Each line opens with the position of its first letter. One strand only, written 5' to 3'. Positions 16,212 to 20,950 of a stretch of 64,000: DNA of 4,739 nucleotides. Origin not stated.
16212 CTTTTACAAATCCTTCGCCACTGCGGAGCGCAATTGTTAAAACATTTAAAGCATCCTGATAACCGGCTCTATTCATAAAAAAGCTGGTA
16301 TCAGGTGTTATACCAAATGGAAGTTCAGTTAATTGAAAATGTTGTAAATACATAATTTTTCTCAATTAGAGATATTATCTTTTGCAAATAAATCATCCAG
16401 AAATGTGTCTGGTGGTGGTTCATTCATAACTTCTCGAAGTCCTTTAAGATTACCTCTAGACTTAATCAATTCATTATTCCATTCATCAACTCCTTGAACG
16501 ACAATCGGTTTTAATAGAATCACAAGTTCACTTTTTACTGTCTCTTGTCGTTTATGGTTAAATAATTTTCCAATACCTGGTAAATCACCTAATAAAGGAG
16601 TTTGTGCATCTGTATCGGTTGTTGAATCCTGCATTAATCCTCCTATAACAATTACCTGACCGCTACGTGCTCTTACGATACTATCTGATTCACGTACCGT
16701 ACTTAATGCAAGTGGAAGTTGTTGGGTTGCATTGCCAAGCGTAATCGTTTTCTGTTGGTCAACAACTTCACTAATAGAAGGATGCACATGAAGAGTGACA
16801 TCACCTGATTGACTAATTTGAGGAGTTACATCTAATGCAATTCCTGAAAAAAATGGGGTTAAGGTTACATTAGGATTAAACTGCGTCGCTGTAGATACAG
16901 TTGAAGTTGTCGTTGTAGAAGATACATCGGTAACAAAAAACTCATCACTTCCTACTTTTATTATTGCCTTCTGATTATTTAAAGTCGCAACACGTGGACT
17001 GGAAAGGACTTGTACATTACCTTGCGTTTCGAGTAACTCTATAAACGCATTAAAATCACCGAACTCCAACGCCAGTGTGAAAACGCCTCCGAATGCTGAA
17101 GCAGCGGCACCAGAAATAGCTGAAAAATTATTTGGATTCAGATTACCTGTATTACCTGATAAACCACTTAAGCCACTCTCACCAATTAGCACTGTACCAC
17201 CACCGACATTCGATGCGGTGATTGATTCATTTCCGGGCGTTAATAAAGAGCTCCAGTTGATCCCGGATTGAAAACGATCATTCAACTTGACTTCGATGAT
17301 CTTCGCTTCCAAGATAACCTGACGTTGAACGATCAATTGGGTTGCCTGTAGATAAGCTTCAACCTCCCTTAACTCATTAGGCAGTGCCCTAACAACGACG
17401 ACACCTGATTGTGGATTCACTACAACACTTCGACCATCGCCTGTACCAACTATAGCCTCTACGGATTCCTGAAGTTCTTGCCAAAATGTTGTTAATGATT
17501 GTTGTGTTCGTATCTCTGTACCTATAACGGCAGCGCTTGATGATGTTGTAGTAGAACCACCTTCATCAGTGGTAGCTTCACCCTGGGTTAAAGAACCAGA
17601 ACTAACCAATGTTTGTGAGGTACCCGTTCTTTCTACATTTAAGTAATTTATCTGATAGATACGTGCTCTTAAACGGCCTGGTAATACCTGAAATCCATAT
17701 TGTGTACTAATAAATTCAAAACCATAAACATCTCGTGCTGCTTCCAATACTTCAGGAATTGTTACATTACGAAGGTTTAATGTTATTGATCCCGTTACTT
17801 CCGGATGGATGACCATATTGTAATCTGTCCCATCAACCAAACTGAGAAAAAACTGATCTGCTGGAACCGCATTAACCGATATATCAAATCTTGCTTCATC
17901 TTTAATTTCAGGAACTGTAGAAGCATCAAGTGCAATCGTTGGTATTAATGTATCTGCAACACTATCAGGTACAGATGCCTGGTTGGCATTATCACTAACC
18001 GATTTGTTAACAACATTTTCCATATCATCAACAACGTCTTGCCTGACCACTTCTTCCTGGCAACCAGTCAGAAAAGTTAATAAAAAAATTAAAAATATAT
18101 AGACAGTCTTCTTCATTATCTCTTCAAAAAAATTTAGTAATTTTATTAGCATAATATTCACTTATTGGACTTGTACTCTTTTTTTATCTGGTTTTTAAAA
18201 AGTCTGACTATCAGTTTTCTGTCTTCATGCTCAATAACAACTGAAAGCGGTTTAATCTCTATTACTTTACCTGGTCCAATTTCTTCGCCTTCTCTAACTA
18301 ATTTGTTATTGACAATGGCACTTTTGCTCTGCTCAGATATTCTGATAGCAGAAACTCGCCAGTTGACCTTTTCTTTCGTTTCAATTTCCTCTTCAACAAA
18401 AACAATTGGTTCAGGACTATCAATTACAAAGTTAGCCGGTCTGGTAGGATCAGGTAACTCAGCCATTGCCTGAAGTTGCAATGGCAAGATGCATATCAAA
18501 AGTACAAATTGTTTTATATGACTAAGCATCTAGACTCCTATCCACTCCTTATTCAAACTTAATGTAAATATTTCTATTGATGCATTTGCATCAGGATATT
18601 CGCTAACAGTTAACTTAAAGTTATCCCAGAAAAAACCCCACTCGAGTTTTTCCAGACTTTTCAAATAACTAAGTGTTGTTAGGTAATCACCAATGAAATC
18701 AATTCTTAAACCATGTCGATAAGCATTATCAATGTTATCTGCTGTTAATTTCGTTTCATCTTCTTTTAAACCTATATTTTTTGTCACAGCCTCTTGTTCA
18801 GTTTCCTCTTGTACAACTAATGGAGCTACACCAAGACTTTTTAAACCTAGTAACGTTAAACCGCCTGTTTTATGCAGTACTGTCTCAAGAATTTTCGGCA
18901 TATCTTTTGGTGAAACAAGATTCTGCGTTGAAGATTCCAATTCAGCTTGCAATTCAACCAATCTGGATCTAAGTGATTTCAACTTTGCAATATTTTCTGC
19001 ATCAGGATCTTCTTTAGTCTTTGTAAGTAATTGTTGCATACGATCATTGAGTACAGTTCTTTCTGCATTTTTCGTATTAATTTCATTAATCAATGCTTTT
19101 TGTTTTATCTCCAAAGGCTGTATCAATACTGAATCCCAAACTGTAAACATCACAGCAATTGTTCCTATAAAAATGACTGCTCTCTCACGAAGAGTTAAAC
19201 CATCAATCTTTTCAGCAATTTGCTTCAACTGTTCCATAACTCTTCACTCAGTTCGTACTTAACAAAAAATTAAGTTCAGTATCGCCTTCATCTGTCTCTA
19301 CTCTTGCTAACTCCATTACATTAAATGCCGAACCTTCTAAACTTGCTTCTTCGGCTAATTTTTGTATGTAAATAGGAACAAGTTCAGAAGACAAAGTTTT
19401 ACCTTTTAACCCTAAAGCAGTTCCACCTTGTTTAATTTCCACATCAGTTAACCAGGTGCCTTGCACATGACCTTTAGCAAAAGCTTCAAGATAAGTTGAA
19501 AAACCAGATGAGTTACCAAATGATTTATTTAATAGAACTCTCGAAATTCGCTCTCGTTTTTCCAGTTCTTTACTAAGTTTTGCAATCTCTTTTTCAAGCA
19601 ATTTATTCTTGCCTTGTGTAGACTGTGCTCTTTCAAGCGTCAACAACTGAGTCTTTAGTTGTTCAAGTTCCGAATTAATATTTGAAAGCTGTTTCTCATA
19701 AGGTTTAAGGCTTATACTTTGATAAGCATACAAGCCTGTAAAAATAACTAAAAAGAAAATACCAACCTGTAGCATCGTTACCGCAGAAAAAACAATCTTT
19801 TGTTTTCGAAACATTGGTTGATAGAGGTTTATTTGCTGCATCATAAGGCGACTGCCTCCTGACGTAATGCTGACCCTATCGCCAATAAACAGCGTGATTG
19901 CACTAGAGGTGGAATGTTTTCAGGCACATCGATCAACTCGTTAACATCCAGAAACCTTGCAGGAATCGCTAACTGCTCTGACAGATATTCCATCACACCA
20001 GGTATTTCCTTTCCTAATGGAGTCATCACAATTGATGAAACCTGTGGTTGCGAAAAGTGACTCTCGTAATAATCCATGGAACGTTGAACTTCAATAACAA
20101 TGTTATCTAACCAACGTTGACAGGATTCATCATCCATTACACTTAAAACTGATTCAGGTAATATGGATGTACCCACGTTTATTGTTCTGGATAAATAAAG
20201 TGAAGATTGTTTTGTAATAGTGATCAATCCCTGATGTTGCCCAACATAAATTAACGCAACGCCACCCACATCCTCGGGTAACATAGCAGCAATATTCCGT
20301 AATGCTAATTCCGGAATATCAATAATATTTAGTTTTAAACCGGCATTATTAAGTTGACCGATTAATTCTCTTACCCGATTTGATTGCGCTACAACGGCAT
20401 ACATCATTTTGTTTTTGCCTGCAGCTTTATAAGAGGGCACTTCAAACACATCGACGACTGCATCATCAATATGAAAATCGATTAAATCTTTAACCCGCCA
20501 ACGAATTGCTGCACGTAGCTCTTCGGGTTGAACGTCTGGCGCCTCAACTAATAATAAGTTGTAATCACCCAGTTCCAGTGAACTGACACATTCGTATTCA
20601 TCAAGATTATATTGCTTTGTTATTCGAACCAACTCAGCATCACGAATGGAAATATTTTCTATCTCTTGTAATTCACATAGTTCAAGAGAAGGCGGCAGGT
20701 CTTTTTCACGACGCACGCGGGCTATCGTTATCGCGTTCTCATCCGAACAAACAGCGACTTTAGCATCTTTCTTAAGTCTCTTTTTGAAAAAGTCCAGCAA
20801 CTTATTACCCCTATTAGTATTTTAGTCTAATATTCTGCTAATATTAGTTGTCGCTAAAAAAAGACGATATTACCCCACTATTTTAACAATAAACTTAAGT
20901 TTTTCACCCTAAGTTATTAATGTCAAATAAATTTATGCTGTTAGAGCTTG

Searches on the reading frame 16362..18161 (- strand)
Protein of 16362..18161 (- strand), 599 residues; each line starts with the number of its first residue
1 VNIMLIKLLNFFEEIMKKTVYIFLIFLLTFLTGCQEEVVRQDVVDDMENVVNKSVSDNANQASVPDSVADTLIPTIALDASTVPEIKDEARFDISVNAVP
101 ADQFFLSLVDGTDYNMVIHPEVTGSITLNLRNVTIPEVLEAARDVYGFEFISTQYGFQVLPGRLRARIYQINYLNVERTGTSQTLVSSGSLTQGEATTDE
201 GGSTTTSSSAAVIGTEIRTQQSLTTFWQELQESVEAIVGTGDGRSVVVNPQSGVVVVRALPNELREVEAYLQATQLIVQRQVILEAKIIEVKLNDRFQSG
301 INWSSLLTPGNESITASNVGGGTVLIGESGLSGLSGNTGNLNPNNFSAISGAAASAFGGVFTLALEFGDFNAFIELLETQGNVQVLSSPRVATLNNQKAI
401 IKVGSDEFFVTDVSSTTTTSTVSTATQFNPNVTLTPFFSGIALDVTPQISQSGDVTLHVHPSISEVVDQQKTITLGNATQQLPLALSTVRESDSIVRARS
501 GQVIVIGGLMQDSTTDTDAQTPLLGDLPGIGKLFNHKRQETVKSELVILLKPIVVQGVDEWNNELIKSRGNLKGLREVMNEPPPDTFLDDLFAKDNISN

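Call 13: search_protein_families(library=pfam, proteins=[window:16362-18161:-], max_evalue=0.01)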
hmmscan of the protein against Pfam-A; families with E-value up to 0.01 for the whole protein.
window:16362-18161:- (599 aa): 4 families
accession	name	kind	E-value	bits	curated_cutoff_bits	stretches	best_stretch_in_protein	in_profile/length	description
PF00263.26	Secretin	-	1.9e-39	135.4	27.5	1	377-555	2-168/169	Bacterial type II and III secretion system protein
PF07655.18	Secretin_N_2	-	8.8e-18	65.1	23.4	1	167-252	2-91/91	Secretin N-terminal domain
PF07660.19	STN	-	0.00039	20.6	28.4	0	114-150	1-40/52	Secretin and TonB N terminus short domain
PF03958.22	Secretin_N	-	0.0027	18.3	28.2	0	228-272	12-61/69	Bacterial type II/III secretion system short domain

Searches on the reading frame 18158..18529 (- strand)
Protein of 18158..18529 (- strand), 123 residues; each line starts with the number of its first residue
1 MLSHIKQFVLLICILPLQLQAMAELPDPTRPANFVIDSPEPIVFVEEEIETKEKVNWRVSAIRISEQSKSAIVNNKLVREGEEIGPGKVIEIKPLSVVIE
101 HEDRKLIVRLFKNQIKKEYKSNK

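Call 13: search_protein_families(library=pfam, proteins=[window:18158-18529:-], max_evalue=0.01)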
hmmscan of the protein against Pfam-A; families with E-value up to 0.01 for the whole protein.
window:18158-18529:- (123 aa): 1 family
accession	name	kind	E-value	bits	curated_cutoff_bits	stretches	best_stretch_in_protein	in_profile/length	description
PF16537.11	T2SSB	-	0.0012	18.9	28.4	1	67-106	16-56/60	Type II secretion system protein B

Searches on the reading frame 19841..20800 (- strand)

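Call 3: search_protein_families(library=pfam, proteins=[window:19841-20800:-], max_evalue=0.01)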
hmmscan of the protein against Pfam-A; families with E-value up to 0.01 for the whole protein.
window:19841-20800:- (319 aa): 1 family
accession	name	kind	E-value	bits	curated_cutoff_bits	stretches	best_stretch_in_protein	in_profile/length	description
PF11104.14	PilM_2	-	8.8e-14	51.6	27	2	59-221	53-222/340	Type IV pilus assembly protein PilM;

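Call 4: search_protein_families(library=ncbifam, proteins=[window:19841-20800:-], max_evalue=0.01)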
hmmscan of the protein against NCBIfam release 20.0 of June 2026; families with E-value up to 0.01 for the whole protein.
window:19841-20800:- (319 aa): 2 families
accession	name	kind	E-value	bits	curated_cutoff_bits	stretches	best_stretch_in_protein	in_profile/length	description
TIGR01175.1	pilM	subfamily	2.8e-12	46.3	133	2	89-222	90-231/348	type IV pilus assembly protein PilM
NF045709.1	Amuc_1101_fam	equivalog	3.9e-05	22.7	650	0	85-212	86-210/608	Amuc_1101 family PilM-like pilus complex protein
